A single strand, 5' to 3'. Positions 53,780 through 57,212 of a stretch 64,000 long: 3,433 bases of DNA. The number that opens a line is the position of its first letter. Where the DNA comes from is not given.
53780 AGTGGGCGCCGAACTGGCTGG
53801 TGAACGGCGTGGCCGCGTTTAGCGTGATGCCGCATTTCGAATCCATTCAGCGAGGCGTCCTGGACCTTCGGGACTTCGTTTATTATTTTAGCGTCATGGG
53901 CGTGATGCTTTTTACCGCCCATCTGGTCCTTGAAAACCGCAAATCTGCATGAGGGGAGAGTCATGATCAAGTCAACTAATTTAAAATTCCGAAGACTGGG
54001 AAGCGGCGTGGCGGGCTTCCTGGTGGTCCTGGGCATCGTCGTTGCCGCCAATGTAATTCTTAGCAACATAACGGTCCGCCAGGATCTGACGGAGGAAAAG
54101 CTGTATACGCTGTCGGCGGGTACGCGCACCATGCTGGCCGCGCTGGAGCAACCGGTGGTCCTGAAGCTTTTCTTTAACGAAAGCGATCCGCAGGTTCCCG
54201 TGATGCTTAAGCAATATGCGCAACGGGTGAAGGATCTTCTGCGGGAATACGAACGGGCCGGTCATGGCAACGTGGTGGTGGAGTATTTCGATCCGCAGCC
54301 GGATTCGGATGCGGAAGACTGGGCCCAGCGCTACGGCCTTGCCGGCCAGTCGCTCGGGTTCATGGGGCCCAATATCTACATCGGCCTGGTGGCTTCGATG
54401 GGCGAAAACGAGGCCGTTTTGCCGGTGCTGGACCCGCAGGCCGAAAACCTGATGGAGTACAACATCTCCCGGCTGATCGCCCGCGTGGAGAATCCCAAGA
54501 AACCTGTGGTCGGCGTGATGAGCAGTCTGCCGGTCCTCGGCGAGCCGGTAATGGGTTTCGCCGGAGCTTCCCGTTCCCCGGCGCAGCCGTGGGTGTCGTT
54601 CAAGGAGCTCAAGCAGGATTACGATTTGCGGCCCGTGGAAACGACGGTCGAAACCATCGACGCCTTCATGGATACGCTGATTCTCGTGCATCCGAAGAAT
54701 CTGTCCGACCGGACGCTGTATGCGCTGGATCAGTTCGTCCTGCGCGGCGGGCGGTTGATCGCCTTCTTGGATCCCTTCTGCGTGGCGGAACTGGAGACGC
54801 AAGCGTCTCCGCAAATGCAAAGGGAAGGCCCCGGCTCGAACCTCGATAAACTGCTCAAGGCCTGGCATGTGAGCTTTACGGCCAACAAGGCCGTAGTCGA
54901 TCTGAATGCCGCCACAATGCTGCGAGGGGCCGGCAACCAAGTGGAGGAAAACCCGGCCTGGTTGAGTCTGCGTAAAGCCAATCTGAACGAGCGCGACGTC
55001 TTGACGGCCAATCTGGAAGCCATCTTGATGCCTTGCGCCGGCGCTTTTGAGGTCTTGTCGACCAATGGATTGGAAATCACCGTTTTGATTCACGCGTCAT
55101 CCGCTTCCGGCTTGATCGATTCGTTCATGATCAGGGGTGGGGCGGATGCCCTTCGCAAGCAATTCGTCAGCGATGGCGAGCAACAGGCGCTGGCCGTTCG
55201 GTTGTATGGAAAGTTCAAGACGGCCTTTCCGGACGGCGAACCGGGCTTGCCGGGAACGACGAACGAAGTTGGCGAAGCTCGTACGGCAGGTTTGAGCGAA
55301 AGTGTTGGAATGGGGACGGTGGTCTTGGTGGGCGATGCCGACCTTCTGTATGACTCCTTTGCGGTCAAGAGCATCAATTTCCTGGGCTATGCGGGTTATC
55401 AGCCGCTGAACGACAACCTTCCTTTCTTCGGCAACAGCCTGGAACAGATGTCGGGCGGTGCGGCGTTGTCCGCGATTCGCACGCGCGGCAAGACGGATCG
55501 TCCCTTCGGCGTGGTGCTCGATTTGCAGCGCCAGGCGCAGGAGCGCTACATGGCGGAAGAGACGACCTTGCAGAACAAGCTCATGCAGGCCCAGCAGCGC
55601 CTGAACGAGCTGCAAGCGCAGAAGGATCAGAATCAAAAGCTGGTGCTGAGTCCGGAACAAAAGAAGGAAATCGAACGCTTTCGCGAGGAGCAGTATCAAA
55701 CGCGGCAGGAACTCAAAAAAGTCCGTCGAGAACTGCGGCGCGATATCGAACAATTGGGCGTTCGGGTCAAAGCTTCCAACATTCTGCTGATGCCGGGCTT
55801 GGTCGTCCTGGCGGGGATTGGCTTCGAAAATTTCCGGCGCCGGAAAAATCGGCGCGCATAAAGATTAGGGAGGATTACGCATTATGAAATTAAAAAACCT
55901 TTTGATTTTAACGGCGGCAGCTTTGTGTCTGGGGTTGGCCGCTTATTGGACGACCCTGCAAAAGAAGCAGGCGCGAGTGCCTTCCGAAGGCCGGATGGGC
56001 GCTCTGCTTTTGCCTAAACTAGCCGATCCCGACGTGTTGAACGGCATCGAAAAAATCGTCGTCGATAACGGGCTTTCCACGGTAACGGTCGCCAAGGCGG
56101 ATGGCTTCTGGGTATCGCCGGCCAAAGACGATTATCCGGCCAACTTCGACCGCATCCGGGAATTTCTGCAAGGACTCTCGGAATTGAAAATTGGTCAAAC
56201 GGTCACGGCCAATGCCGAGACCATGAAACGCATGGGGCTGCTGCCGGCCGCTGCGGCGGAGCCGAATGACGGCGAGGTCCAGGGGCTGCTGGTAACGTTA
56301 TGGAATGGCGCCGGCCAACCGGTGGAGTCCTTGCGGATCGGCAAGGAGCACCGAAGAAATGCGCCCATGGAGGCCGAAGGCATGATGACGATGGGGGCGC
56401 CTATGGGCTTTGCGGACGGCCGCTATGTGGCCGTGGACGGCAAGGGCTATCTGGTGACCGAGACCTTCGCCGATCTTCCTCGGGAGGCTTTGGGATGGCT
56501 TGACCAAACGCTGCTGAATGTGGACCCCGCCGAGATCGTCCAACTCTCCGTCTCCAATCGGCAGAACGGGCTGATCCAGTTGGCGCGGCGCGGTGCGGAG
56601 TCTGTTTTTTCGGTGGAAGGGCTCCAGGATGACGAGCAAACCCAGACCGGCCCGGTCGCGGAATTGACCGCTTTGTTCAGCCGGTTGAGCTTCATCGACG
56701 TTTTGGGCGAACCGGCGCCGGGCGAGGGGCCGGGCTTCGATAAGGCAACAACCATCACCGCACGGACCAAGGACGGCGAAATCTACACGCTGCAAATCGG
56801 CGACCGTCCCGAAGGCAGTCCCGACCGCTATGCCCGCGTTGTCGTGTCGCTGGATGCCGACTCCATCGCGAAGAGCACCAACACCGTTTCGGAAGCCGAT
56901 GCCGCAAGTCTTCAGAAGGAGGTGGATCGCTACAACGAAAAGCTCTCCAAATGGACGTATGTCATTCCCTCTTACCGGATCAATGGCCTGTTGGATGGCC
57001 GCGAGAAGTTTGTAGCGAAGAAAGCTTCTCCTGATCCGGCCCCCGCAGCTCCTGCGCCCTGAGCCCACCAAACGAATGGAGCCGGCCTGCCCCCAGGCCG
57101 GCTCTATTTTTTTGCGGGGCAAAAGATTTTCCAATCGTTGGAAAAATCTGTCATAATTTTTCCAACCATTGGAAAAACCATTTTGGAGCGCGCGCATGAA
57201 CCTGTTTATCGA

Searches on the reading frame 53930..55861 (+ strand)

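Call 96: search_protein_families(library=pfam, proteins=[window:53930-55861:+], max_evalue=0.000001)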
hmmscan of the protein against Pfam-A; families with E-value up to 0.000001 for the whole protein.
window:53930-55861:+ (643 aa): 2 families
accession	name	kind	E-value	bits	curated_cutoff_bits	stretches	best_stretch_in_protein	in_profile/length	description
PF09822.16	ABC_transp_aux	-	1.4e-53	182.5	34.7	1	191-502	1-287/288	ABC-type uncharacterized transport system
PF23357.1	DUF7088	-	3.7e-24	85.3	27.8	1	55-155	1-104/105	Domain of unknown function (DUF7088)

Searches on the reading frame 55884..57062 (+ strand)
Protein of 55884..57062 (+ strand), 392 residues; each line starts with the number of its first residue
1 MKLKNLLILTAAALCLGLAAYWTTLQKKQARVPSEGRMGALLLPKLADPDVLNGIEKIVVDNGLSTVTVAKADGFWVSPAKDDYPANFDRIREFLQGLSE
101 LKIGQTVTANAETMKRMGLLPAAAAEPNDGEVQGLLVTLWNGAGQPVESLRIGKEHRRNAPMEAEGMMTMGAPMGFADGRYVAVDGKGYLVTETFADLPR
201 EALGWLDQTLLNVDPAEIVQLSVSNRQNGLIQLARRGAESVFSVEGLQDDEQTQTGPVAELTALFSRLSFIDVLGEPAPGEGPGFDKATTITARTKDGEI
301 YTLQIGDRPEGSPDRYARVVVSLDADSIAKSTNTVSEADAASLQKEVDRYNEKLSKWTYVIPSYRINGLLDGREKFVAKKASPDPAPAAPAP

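Call 96: search_protein_families(library=pfam, proteins=[window:55884-57062:+], max_evalue=0.000001)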
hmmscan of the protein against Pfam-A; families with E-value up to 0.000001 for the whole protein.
window:55884-57062:+ (392 aa): 1 family
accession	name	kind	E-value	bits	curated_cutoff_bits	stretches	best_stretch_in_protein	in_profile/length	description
PF14238.11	DUF4340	-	4.9e-18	66.4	25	1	76-274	1-168/183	Domain of unknown function (DUF4340)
